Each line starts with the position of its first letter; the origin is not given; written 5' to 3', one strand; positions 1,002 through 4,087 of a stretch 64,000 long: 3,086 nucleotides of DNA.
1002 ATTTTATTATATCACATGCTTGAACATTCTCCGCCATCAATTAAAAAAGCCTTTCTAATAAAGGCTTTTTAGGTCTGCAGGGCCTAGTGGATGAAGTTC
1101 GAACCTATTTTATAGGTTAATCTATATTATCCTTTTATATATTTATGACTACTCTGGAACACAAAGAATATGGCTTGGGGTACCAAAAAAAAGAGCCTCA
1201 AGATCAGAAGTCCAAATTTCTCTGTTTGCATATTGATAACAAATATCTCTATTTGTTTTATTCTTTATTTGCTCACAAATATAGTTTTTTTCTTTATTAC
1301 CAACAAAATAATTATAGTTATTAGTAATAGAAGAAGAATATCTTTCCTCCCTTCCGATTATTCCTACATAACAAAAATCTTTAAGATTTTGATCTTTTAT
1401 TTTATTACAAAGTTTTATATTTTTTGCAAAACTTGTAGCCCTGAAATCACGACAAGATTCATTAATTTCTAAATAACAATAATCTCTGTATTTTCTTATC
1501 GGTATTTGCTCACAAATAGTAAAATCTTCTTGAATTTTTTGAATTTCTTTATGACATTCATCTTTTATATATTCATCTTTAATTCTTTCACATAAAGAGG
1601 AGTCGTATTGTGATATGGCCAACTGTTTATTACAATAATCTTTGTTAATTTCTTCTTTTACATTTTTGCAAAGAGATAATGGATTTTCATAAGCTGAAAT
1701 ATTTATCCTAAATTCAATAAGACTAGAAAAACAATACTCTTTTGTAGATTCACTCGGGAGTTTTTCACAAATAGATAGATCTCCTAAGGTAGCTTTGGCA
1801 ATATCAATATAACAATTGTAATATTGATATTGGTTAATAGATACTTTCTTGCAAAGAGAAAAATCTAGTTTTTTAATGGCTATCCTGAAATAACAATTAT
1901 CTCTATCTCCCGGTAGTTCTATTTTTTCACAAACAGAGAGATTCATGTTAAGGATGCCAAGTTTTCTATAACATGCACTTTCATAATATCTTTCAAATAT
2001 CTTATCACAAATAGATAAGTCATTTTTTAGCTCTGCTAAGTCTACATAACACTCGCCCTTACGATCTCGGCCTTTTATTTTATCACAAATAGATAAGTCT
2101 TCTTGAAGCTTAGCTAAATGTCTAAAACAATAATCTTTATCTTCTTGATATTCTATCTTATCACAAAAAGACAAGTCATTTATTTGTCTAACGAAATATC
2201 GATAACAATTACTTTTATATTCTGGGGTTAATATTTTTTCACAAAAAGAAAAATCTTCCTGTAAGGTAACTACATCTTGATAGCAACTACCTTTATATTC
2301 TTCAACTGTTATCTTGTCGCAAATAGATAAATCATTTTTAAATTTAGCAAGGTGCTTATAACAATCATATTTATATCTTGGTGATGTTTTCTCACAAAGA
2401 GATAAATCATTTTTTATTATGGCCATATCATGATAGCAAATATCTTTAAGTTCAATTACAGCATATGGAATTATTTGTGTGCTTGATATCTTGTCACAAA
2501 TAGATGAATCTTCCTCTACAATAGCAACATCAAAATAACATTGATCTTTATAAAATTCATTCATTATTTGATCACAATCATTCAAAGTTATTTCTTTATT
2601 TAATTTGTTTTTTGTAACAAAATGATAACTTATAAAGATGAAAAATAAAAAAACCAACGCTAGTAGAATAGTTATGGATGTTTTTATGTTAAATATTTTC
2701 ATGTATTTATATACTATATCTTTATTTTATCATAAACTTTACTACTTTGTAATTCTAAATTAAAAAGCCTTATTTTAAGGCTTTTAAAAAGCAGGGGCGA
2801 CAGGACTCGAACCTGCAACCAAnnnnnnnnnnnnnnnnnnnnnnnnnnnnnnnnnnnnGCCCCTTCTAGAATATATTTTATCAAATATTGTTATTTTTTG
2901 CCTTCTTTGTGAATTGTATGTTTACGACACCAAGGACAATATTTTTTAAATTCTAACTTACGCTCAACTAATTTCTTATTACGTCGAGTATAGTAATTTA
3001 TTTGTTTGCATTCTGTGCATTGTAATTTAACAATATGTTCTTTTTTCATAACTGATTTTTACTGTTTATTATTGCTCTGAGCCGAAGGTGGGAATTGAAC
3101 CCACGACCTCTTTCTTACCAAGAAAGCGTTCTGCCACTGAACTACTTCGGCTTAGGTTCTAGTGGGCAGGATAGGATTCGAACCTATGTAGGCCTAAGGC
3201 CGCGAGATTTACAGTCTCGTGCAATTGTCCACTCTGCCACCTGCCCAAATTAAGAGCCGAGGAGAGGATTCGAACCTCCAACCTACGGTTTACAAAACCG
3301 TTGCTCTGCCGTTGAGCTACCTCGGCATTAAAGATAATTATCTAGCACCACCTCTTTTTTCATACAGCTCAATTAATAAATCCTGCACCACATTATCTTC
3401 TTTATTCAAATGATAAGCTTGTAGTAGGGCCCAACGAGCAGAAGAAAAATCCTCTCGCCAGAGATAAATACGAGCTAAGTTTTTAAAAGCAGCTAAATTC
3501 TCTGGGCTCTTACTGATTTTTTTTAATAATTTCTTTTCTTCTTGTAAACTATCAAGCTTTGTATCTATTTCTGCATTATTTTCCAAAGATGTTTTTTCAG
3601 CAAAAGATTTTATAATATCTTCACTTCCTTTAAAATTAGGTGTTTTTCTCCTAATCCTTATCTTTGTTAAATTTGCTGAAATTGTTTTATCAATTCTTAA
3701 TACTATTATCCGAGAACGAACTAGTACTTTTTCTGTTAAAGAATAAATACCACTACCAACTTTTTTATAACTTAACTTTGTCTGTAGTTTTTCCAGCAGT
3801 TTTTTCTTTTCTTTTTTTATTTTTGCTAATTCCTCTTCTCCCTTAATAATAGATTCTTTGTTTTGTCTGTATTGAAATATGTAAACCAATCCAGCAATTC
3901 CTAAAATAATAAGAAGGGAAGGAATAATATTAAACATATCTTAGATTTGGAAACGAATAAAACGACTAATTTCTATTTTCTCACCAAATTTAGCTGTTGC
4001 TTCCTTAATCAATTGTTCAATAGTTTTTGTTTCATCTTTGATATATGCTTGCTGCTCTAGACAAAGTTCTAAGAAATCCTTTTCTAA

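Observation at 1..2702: Tandem pair of exported Cys-rich 26-residue-repeat proteins; the first has a DUF1566-like head and is missing from the ORF track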

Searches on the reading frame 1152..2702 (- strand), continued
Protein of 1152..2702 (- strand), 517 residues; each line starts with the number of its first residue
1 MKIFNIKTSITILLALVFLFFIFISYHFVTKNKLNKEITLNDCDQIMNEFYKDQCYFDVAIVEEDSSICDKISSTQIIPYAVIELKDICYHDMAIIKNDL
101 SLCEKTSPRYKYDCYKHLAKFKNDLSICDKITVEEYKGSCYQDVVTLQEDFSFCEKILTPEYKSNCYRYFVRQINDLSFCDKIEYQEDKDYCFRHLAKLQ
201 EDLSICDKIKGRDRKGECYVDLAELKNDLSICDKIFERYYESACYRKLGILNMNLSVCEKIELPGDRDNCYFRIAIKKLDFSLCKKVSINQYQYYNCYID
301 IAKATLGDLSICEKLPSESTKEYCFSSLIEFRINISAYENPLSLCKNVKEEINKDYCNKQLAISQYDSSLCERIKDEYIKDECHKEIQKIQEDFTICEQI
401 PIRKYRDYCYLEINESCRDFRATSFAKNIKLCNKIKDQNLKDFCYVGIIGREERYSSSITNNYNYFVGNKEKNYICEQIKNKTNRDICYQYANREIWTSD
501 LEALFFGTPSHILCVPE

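Call 74: find_encoding_contigs(protein=P0113, flank=6000, max_places=1)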
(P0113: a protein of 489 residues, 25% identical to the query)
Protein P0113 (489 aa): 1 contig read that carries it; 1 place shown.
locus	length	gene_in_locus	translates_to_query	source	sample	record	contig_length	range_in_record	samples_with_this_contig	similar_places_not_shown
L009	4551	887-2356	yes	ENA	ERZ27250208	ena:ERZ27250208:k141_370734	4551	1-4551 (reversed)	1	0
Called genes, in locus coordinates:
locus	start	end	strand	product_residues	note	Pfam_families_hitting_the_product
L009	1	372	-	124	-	?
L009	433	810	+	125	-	PF01842:ACT, PF13291:ACT_4 (faint), PF19571:ACT_8, PF22629:ACT_AHAS_ss (weak)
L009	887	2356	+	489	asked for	PF13462:Thioredoxin_4, PF01323:DSBA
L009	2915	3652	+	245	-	-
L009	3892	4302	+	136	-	PF00702:Hydrolase (weak)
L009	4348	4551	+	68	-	?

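Call 92: search_dna_similar(query=window:1152-2702:-, collection=phages, mode=protein, max_evalue=0.001, max_rows=10)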
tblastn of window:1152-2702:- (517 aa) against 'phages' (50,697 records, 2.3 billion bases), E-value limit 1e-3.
No match.

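Call 93: search_dna_similar(query=window:1152-2702:-, collection=plasmids, mode=protein, max_evalue=0.001, max_rows=10)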
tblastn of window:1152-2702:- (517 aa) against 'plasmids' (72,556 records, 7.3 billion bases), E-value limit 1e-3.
No match.

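Call 98: fold_search(model_id=the predicted structure, library=pdb)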
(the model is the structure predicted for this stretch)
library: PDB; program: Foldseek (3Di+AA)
matches with E <= 10: 797; with E <= 0.001: 0
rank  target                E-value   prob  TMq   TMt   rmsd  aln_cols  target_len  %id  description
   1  3zpj                  1.4e-03  0.94  0.12  0.15  22.2       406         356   12  Crystal structure of Ton1535 from Thermococcus onnurineus NA1 (released 2013-12-04)
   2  9g8o_B                1.6e-03  0.93  0.16  0.11  23.6       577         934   10  human 40S ribosome bound by a SKI238-exosome complex (released 2024-10-16)
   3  3sf4_B                2.0e-03  0.84  0.12  0.15  17.6       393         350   11  Crystal structure of the complex between the conserved cell polarity proteins Inscuteable and LGN (released 2011-11-23)
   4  7qds_B                2.5e-03  0.77  0.12  0.08  24.3       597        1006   10  Apo human SKI complex in the open state (released 2022-02-02)
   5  5dse_C                2.6e-03  0.82  0.14  0.12  23.1       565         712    9  Crystal Structure of the TTC7B/Hyccin Complex (released 2015-12-02)
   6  7fik_e                2.6e-03  0.66  0.12  0.07  33.7       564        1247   10  The cryo-EM structure of the CR subunit from X. laevis NPC (released 2022-11-09)
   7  5a7d_H                2.7e-03  0.92  0.14  0.18  16.6       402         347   10  Tetrameric assembly of LGN with Inscuteable (released 2016-08-03)
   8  6xr1                  3.0e-03  0.84  0.14  0.14  20.6       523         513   13  Computationally designed right-handed alpha/alpha single-chain toroid with 9 repeats (released 2021-07-14)
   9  9hvq_Q                3.2e-03  0.95  0.17  0.11  26.2       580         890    9  Structure of the transcribing Pol II-DSIF-PAF-SPT6-RECQL5 complex (released 2025-07-16)
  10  7ntf_A                3.6e-03  0.94  0.17  0.11  23.1       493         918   10  Cryo-EM structure of unliganded O-GlcNAc transferase (released 2021-11-17)
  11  9g8r_B                3.6e-03  0.93  0.17  0.11  23.4       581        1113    7  human SKI7-SKI238 complex in the open state (released 2024-10-16)
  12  8ro2_J                3.8e-03  0.99  0.23  0.22  31.4       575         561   10  Integrative Structure of the human intron lariat Spliceosome (ILS'') (released 2024-09-18)
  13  1w3b_B                3.8e-03  0.91  0.14  0.17  19.7       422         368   10  The superhelical TPR domain of O-linked GlcNAc transferase reveals structural similarities to importin alpha. (released 2004-09-09)
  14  7mq8_LP               3.8e-03  0.87  0.14  0.14  21.7       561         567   12  Cryo-EM structure of the human SSU processome, state pre-A1 (released 2021-09-22)
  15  4wne_A                4.3e-03  0.87  0.13  0.17  17.5       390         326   10  Crystal structure of the TPR domain of LGN in complex with Frmpd4/Preso1 at 2.0 Angstrom resolution (released 2015-09-16)
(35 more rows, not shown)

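Call 103: list_cluster_members(proteins=[P0005, P0009, P0011, P0012, P0047, P0059, P0064, P0068, P0077, P0082])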
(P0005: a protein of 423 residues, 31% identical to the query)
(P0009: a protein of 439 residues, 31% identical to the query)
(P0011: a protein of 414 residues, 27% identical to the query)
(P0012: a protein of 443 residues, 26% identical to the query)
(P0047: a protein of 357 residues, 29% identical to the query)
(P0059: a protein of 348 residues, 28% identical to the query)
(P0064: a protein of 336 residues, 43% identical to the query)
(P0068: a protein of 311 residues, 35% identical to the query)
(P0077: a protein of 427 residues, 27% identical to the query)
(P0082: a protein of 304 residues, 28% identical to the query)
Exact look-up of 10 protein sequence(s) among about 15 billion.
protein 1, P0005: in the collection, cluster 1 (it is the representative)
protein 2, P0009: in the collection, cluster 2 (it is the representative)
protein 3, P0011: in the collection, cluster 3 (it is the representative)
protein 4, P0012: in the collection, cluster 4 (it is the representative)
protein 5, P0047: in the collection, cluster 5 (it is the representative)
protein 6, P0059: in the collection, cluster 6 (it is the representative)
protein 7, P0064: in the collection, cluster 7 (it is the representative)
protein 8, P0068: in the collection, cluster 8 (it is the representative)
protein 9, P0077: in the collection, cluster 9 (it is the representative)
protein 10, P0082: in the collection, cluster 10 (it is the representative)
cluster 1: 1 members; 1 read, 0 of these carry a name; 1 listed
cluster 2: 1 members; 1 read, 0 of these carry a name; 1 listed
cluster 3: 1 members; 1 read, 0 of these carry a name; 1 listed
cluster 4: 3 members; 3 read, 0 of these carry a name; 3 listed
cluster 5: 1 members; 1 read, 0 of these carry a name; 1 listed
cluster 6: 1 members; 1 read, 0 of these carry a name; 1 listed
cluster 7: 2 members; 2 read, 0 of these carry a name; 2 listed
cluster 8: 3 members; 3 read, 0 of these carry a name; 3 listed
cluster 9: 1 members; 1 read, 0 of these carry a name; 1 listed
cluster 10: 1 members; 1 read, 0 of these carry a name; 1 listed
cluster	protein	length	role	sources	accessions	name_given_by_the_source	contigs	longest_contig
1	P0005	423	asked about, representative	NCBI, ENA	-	-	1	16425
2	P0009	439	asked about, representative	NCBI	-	-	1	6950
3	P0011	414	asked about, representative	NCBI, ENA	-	-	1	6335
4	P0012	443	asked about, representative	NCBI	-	-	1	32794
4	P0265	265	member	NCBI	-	-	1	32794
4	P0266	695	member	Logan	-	-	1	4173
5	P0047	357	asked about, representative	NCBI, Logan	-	-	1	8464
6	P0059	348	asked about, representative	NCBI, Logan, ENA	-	-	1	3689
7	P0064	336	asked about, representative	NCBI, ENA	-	-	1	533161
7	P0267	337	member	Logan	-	-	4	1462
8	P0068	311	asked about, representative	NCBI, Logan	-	-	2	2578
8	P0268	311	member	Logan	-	-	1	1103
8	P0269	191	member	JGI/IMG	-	-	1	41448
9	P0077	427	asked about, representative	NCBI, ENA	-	-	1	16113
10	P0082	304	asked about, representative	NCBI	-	-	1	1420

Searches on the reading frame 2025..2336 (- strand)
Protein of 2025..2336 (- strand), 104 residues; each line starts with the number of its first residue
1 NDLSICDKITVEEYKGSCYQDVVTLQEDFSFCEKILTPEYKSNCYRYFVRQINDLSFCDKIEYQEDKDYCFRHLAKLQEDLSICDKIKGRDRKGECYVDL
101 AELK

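Call 42: search_solved_structures(query=A3, max_evalue=10, show_alignments=3)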
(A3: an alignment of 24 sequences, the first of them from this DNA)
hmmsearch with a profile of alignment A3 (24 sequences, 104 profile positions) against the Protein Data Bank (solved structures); distinct sequences matched with E-value up to 10: 0.

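Call 50: search_protein_representatives(alignment_id=A3)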
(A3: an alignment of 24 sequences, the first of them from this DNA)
Query: 24 sequences, 104 profile positions. Proteins with E-value up to 0.001 (for the whole library): 11136; up to 1e-10: 5162; up to 1e-30: 977. The best 150 are listed.
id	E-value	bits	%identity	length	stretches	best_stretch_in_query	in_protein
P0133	2.5e-147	496.8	-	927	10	2-99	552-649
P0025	7.6e-118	402.1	-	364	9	2-97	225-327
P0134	1.7e-102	352.8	-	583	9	14-103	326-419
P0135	8.6e-98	337.7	-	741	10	3-100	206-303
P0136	2.6e-88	307.2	-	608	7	3-101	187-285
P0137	3.2e-85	297.3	-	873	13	2-92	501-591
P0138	5.2e-85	296.6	-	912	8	16-91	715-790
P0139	2.4e-84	294.5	-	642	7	3-93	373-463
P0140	6.2e-84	293.1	-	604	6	2-101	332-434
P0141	6.8e-79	277.0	-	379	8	2-89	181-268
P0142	1.0e-78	276.4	-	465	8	3-89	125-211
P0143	6.8e-78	273.7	-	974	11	15-100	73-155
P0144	4.2e-77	271.2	-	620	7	7-103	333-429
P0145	6.6e-77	270.6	-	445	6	10-93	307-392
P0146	1.3e-75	266.4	-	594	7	2-88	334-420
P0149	9.6e-74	260.4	-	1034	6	3-97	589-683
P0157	1.6e-71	253.3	-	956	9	4-90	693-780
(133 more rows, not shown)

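Call 77: list_cluster_members(proteins=[P0133, P0134, P0135, P0136, P0137, P0138, P0139, P0143, P0149, P0157])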
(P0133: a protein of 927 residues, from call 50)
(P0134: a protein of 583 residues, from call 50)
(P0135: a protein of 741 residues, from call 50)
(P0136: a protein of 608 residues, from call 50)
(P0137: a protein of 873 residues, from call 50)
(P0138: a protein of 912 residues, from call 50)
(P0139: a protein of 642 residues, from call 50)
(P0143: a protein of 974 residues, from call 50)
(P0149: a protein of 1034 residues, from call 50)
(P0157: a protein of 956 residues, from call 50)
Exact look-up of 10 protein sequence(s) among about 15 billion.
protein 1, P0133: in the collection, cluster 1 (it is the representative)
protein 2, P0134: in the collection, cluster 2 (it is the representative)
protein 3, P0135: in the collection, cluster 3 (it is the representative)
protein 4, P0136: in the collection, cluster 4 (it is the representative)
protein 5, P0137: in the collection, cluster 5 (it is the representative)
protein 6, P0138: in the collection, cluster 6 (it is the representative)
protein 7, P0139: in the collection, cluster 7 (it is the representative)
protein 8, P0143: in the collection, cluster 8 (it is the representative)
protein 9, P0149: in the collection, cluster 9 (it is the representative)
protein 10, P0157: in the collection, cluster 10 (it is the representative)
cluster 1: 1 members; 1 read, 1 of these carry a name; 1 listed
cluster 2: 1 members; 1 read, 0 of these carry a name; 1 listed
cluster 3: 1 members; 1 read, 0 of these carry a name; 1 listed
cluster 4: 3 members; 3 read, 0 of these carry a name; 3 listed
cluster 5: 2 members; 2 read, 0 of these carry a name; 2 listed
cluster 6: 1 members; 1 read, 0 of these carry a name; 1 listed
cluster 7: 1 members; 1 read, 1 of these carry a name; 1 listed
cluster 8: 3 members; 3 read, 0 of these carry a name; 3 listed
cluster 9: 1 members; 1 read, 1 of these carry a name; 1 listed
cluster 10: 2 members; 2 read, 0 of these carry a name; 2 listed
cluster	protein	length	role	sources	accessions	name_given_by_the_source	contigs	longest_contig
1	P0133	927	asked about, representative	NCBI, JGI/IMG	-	hypothetical protein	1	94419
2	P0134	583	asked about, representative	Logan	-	-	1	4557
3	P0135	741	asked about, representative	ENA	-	-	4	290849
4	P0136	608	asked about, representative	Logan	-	-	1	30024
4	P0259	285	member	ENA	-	-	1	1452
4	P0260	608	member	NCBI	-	-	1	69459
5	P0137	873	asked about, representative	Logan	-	-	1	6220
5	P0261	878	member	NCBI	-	-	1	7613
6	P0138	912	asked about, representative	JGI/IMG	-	-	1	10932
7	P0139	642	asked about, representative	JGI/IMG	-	hypothetical protein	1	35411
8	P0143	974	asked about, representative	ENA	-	-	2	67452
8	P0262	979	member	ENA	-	-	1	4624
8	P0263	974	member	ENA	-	-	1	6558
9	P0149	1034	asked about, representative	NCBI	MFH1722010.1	MAG: zinc ribbon domain-containing protein [Candidatus Altiarchaeota archaeon]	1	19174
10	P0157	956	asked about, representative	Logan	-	-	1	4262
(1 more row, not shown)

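Call 83: search_protein_families(library=pfam, alignment_id=A6, max_evalue=0.001)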
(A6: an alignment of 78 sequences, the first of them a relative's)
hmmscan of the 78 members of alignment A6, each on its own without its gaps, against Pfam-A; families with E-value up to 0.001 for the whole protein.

A. member 1, P0149 (1034 aa): 3 families
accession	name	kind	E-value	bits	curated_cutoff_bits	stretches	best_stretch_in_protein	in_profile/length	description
PF13240.11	Zn_Ribbon_1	-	1.3e-08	34.8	25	1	3-25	1-23/23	zinc-ribbon domain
PF13248.11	Zn_ribbon_3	-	8.5e-05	22.3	27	1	4-24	5-25/26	zinc-ribbon domain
PF12773.13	DZR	-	0.00081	20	27.3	1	4-26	1-23/45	Double zinc ribbon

B. families by the number of members that match (of 78 scanned): 10 families
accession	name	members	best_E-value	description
PF18884.5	TSP3_bac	5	9.3e-17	Bacterial TSP3 repeat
PF13240.11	Zn_Ribbon_1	1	1.3e-08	zinc-ribbon domain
PF13248.11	Zn_ribbon_3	1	8.5e-05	zinc-ribbon domain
PF17210.9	SdrD_B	1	0.00022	SdrD B-like domain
PF00041.27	fn3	1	0.00025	Fibronectin type III domain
PF24381.1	DUF7537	1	0.00027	Family of unknown function (DUF7537)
PF01789.22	PsbP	1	0.0003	PsbP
PF07602.17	DUF1565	1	0.0004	Protein of unknown function (DUF1565)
PF13620.12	CarboxypepD_reg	1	0.00052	Carboxypeptidase regulatory-like domain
PF12773.13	DZR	1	0.00081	Double zinc ribbon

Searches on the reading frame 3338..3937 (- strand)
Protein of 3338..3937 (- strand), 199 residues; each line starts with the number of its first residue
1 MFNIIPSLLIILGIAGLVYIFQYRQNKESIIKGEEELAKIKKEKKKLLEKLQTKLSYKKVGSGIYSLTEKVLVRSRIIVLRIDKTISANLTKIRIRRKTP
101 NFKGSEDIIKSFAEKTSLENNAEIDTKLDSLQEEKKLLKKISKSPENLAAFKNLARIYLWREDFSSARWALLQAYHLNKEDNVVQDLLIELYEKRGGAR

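Call 23: search_protein_families(library=pfam, proteins=[window:3338-3937:-], max_evalue=0.01)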
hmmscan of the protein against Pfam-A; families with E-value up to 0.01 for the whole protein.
window:3338-3937:- (199 aa): 1 family
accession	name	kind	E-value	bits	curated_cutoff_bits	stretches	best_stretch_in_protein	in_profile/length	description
PF14559.12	TPR_19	-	0.0099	16.6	25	0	136-187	12-64/68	Tetratricopeptide repeat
